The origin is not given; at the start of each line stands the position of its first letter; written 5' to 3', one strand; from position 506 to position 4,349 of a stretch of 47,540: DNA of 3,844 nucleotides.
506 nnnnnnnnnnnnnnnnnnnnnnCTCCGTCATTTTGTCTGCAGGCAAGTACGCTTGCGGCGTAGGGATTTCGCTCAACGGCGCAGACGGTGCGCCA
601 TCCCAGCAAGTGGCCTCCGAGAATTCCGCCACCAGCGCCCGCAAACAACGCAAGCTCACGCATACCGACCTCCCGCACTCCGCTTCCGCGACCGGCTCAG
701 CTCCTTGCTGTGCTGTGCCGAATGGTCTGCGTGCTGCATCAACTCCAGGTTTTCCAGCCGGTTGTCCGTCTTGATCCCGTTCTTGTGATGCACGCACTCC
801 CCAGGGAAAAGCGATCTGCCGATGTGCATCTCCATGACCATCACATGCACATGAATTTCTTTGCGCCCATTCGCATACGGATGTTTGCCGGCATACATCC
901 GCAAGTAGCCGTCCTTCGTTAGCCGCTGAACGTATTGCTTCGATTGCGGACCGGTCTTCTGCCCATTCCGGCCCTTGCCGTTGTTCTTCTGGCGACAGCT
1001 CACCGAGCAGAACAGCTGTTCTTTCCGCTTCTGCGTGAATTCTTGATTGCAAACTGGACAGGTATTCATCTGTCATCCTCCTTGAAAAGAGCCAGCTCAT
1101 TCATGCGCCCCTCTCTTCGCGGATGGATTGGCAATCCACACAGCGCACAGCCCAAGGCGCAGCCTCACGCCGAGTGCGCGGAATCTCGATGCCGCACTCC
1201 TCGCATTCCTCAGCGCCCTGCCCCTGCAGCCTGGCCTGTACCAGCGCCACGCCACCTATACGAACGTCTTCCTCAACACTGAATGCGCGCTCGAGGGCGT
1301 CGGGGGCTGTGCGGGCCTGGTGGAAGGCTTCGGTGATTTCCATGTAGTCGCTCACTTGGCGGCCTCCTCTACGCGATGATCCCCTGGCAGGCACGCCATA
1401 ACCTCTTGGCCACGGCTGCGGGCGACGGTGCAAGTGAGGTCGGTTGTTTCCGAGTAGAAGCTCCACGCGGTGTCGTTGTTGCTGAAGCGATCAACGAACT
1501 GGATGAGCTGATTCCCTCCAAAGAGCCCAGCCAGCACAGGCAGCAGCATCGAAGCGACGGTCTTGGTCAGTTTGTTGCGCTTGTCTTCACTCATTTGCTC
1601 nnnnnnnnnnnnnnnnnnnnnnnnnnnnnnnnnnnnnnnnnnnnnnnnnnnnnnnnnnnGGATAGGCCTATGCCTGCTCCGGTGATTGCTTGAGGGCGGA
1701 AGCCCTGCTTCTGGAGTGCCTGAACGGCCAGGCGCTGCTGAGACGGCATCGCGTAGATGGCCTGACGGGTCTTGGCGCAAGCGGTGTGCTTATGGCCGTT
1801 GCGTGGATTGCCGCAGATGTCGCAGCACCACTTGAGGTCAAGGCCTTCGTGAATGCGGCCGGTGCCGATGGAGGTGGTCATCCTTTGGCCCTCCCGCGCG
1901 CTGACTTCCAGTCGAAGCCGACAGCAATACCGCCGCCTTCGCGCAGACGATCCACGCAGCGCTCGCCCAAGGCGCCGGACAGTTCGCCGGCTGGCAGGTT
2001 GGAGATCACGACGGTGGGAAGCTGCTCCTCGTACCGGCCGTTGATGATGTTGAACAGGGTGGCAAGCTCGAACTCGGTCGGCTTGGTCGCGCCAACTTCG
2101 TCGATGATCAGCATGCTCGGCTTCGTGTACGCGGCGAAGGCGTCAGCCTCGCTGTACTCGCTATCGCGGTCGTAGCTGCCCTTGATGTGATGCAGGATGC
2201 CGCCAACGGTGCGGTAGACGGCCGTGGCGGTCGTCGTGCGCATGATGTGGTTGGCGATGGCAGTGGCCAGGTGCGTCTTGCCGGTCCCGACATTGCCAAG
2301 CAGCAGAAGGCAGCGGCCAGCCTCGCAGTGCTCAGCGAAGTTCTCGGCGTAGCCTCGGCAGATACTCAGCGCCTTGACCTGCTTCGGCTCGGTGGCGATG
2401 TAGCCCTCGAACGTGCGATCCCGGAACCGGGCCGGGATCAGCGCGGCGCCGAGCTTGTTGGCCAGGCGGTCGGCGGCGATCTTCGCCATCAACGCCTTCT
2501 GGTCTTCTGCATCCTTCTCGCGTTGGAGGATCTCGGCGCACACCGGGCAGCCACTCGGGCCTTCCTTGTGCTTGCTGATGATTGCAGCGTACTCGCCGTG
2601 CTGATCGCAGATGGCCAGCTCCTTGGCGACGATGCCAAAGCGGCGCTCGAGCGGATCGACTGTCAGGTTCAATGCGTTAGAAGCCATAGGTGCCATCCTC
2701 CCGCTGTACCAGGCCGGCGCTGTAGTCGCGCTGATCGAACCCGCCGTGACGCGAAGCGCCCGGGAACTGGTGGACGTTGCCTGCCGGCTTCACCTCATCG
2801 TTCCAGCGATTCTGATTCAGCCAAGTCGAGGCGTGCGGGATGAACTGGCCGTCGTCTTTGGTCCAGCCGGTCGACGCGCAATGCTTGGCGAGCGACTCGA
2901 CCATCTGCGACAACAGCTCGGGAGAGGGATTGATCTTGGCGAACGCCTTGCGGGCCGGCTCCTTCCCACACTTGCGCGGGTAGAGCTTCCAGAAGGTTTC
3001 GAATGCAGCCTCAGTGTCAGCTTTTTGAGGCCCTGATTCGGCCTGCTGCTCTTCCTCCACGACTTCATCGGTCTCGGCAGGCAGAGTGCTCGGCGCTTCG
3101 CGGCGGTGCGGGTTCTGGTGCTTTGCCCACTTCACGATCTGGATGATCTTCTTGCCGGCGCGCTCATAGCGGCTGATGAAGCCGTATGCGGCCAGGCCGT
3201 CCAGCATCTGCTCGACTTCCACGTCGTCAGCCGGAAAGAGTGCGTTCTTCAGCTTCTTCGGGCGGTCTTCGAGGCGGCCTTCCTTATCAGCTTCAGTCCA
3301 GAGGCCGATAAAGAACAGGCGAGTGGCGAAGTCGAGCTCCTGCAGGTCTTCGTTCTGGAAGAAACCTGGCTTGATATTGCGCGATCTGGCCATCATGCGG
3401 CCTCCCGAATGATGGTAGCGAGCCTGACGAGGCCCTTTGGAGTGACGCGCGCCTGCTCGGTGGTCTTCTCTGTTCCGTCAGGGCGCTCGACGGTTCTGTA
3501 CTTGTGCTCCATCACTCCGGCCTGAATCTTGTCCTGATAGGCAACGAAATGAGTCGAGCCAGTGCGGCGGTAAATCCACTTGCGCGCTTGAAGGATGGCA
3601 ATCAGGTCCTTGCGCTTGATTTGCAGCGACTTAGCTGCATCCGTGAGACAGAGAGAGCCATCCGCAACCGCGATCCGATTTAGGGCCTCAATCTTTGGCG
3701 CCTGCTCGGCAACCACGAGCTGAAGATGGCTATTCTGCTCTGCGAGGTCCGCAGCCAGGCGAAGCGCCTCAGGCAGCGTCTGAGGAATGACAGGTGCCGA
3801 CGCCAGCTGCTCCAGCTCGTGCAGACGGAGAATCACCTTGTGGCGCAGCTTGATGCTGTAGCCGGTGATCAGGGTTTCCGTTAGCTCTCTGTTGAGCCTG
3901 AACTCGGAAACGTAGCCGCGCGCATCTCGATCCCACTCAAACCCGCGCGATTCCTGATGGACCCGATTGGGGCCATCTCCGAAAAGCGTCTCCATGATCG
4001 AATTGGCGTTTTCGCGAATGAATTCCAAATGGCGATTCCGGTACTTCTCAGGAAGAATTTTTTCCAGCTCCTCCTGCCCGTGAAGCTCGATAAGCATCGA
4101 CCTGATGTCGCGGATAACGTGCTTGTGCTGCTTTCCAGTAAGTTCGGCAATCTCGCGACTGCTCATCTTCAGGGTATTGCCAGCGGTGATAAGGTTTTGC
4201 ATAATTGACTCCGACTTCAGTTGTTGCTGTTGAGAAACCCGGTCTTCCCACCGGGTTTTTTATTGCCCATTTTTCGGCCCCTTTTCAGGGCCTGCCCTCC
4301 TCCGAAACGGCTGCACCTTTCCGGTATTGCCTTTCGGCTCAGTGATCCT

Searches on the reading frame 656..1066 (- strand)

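Call 79: search_protein_families(library=pfam, proteins=[window:656-1066:-], max_evalue=0.001)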
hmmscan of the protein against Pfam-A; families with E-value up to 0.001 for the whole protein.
window:656-1066:- (136 aa): 1 family
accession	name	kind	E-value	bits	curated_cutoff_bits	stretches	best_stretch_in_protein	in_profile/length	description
PF13392.12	HNH_3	-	2.1e-12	46.9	24.8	1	72-116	2-45/46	HNH endonuclease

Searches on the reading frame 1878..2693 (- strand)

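Call 45: search_protein_families(library=pfam, proteins=[window:1878-2693:-], max_evalue=0.001)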
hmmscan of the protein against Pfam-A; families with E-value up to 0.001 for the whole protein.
window:1878-2693:- (271 aa): 9 families
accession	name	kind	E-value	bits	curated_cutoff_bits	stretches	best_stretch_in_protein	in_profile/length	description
PF01695.23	IstB_IS21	-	1.6e-15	57.7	24.1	1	123-244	89-205/238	IstB-like ATP binding protein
PF00308.24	Bac_DnaA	-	1.5e-07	32.2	23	1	94-253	6-158/162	Bacterial DnaA ATPAse domain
PF00004.35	AAA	-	1.1e-06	29.5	21.2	1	129-246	1-123/131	ATPase family associated with various cellular activities (AAA)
PF07728.20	AAA_5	-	2.3e-05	24.9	22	1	129-220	2-93/139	AAA domain (dynein-related subfamily)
PF13191.12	AAA_16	-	2.7e-05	25.1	32.6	1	125-234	21-104/167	AAA ATPase domain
PF00910.28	RNA_helicase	-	0.0001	23.2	21.5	1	130-218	2-76/105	RNA helicase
PF02367.23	TsaE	-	0.00022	21.6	26.6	1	114-151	9-46/128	Threonylcarbamoyl adenosine biosynthesis protein TsaE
PF06068.19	TIP49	-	0.00034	20.3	23.8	1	124-156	48-80/347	TIP49 P-loop domain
PF13401.12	AAA_22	-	0.00059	20.6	27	0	126-215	5-109/130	AAA domain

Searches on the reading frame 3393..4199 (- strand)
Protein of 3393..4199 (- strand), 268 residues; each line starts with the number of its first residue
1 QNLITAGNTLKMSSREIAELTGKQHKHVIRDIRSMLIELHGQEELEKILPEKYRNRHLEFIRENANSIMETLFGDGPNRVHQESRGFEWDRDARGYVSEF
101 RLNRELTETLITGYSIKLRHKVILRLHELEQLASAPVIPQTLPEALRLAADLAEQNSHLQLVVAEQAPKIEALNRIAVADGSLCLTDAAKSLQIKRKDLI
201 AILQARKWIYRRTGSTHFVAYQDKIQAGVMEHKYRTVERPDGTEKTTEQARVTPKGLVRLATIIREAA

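Call 45: search_protein_families(library=pfam, proteins=[window:3393-4199:-], max_evalue=0.001)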
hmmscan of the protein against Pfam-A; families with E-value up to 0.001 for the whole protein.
window:3393-4199:- (268 aa): 2 families
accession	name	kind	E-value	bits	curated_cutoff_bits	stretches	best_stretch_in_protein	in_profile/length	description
PF03374.19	ANT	-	1.2e-29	103.2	25.3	1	163-265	4-106/108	Phage antirepressor protein KilAC domain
PF09669.15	Phage_pRha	-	1.7e-09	38.6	29.9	1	12-53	1-35/91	Phage regulatory protein Rha (Phage_pRha)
